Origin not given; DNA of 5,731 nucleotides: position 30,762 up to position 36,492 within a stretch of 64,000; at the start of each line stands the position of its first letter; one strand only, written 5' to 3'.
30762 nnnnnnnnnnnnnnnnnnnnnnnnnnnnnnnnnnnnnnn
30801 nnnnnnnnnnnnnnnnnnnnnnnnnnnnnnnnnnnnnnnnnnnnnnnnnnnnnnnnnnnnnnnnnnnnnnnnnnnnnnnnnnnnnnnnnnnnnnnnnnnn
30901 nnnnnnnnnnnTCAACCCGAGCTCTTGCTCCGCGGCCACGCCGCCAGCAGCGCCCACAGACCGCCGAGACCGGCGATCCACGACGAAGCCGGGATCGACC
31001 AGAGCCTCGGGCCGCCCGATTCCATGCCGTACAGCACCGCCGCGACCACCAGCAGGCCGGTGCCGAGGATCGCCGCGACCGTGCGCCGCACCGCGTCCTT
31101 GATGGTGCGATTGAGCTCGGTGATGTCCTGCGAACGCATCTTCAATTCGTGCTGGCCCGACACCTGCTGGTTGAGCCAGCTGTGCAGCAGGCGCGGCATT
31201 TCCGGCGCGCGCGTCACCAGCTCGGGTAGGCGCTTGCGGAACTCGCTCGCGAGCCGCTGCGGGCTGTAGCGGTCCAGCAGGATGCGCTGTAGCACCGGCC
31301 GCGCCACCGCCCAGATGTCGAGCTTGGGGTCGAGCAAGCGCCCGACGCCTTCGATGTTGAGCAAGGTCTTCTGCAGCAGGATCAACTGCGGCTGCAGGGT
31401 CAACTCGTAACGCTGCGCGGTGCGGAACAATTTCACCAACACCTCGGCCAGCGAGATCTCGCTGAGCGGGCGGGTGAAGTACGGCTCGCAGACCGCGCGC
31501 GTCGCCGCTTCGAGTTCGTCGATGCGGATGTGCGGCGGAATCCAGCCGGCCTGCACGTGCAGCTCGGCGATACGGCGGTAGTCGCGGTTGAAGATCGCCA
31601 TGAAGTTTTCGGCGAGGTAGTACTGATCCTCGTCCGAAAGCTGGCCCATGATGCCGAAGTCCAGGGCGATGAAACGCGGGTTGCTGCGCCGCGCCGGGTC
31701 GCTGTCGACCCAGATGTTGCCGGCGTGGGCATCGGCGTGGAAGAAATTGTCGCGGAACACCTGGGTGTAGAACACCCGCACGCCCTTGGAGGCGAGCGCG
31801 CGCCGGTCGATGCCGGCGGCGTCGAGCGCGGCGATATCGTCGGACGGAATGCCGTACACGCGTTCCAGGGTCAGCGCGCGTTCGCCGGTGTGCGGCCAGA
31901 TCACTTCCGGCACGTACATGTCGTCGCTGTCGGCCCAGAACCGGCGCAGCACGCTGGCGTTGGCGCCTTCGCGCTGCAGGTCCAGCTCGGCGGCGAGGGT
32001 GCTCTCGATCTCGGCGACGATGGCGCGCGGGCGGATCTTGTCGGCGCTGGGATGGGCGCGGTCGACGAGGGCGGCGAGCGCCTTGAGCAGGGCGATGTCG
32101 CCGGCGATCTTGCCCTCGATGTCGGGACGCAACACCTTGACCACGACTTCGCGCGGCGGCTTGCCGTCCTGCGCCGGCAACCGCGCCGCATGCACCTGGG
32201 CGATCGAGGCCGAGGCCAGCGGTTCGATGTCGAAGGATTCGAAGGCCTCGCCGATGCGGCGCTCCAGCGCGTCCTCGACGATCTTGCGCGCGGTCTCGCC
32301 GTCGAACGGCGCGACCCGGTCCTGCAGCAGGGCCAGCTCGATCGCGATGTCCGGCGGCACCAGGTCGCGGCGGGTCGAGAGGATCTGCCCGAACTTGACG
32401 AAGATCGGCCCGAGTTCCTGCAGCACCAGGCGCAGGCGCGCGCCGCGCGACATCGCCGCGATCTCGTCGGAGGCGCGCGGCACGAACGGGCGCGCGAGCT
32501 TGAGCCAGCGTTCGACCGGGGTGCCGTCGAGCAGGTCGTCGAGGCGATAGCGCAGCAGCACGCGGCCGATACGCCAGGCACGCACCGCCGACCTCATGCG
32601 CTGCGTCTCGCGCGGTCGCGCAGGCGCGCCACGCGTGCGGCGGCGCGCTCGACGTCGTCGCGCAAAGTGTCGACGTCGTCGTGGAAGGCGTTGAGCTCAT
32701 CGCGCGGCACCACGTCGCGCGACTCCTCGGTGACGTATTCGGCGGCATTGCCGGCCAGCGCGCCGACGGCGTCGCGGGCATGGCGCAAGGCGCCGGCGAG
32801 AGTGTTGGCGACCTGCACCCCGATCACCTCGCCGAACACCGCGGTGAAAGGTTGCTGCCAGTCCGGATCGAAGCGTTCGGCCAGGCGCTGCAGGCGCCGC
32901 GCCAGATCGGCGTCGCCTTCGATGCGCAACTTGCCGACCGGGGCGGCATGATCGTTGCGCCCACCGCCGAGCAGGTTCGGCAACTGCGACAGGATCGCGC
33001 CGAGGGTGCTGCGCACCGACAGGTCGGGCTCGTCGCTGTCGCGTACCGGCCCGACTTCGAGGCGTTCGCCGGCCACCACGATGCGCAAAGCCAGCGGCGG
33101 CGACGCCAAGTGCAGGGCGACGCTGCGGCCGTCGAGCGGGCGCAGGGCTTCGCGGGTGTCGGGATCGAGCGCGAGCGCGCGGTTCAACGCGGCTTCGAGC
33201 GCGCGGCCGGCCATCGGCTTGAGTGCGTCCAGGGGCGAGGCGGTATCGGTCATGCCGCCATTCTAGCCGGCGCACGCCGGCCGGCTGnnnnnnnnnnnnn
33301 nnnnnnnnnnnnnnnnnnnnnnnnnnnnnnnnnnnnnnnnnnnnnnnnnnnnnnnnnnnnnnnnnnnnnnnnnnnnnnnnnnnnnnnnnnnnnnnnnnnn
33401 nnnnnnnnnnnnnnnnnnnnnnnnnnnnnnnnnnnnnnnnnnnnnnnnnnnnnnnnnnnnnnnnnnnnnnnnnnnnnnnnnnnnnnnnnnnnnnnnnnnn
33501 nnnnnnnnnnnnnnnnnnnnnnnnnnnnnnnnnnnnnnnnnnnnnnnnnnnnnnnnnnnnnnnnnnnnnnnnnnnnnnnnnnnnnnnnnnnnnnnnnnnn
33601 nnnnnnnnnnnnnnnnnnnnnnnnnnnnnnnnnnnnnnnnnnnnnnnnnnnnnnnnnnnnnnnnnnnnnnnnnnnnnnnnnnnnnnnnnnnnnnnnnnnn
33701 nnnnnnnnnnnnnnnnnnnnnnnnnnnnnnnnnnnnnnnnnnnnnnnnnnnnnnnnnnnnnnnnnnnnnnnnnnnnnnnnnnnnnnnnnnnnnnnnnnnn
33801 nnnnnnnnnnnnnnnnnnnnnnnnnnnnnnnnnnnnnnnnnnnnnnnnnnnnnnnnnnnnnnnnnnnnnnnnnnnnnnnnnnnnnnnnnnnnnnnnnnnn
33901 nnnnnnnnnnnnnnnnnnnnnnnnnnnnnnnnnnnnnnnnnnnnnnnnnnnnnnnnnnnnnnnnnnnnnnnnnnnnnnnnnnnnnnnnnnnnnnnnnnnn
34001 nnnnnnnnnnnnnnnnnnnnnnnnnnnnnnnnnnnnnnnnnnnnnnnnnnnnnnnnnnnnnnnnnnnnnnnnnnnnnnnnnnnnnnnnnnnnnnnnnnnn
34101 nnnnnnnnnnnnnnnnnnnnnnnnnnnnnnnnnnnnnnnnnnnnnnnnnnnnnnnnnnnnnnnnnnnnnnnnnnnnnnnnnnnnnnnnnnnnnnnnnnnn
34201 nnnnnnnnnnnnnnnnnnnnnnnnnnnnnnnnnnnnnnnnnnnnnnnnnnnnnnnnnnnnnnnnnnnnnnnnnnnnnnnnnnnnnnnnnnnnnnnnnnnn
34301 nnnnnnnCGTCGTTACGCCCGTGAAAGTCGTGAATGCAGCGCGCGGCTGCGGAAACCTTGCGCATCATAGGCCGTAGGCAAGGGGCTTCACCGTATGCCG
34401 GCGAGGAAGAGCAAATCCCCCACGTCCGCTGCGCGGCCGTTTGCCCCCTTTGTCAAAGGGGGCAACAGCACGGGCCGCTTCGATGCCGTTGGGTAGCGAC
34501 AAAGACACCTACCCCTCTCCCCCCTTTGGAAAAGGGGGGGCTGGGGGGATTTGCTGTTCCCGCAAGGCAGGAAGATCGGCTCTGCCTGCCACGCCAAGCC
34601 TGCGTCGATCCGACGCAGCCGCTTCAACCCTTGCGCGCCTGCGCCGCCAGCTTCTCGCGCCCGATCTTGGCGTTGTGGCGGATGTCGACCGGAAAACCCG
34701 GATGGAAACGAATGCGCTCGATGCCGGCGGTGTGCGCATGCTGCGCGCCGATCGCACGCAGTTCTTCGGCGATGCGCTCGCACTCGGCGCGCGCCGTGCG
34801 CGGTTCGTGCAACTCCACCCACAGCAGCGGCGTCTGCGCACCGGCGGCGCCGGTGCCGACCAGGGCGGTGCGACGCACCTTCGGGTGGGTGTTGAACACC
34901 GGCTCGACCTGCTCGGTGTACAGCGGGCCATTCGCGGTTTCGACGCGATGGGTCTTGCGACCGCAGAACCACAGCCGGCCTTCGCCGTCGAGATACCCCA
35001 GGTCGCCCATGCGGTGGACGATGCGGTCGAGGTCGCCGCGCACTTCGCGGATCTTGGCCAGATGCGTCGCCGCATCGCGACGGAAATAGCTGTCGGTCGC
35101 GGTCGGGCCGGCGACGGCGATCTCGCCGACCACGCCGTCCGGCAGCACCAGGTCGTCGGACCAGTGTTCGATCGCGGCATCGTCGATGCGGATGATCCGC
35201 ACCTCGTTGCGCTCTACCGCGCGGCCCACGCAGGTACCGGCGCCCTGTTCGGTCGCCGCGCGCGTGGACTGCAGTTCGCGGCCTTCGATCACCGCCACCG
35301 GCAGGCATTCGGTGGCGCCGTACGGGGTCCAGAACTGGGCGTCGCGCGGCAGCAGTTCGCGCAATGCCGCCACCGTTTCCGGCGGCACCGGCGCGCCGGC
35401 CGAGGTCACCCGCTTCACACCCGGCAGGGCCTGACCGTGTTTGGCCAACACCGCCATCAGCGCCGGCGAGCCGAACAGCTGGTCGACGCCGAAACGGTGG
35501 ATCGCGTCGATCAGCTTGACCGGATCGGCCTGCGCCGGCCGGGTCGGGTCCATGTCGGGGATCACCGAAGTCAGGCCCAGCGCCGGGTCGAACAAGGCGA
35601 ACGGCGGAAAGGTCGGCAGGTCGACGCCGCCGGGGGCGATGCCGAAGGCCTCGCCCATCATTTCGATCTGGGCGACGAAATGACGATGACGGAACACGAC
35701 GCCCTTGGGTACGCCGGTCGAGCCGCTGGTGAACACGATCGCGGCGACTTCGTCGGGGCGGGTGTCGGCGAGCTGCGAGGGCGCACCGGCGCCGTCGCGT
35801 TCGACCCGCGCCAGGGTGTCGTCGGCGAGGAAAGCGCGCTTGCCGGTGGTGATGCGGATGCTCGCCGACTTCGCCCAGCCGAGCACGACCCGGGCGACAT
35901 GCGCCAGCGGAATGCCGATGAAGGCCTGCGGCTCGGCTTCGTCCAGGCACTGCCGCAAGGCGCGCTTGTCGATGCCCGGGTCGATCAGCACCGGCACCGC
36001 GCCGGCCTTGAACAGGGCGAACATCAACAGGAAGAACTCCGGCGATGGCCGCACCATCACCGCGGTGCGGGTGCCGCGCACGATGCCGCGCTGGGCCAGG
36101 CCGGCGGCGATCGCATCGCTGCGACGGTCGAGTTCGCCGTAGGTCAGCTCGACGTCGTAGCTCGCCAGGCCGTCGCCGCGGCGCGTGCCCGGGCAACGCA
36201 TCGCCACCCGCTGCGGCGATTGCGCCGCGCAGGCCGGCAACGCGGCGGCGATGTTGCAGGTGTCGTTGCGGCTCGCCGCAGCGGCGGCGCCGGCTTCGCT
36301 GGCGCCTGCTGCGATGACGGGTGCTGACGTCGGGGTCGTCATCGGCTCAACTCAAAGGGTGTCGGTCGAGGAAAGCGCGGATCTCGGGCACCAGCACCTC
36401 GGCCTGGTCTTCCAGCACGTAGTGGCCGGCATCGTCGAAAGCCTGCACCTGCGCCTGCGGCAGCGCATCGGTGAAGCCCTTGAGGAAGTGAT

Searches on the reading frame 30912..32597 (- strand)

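Call 75: search_protein_families(library=pfam, proteins=[window:30912-32597:-], max_evalue=0.00001)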
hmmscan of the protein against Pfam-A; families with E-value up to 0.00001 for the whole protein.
window:30912-32597:- (561 aa): 1 family
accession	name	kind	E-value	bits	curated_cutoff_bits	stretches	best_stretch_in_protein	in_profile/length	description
PF03109.22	ABC1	-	4.3e-72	242.6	22.9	1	91-347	2-244/244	ABC1 atypical kinase-like domain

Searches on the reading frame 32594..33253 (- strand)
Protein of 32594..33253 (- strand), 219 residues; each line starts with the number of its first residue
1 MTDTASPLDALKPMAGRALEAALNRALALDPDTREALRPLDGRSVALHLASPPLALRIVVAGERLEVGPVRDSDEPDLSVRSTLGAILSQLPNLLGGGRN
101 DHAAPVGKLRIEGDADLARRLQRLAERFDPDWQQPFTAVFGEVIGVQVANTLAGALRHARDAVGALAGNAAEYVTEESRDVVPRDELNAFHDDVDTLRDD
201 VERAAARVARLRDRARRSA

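Call 75: search_protein_families(library=pfam, proteins=[window:32594-33253:-], max_evalue=0.00001)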
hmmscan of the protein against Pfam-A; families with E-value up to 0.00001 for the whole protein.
window:32594-33253:- (219 aa): 1 family
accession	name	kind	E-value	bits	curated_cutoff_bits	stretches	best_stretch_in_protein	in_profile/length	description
PF02036.22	SCP2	-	5.4e-12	46.4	21.3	1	23-125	1-100/101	SCP-2 sterol transfer family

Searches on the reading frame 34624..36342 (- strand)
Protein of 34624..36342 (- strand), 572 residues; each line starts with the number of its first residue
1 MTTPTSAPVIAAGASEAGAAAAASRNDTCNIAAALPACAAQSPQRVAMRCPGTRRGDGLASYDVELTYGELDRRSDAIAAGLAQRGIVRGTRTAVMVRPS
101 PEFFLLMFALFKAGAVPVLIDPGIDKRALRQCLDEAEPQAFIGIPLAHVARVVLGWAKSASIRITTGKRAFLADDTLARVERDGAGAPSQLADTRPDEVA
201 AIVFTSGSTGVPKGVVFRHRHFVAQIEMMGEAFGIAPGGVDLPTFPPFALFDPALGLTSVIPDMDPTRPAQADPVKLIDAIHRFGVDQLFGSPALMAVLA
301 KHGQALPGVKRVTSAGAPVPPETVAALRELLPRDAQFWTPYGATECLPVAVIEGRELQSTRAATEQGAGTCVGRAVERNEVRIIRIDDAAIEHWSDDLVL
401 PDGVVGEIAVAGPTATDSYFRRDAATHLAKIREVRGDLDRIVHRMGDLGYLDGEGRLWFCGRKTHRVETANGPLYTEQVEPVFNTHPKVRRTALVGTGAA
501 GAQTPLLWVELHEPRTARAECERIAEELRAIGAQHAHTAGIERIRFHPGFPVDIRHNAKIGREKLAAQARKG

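Call 75: search_protein_families(library=pfam, proteins=[window:34624-36342:-], max_evalue=0.00001)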
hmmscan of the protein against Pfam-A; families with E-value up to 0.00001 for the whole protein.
window:34624-36342:- (572 aa): 1 family
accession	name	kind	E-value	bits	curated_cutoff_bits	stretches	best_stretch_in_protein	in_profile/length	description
PF00501.34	AMP-binding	-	1.6e-57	195.5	29.9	1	39-420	5-384/384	AMP-binding enzyme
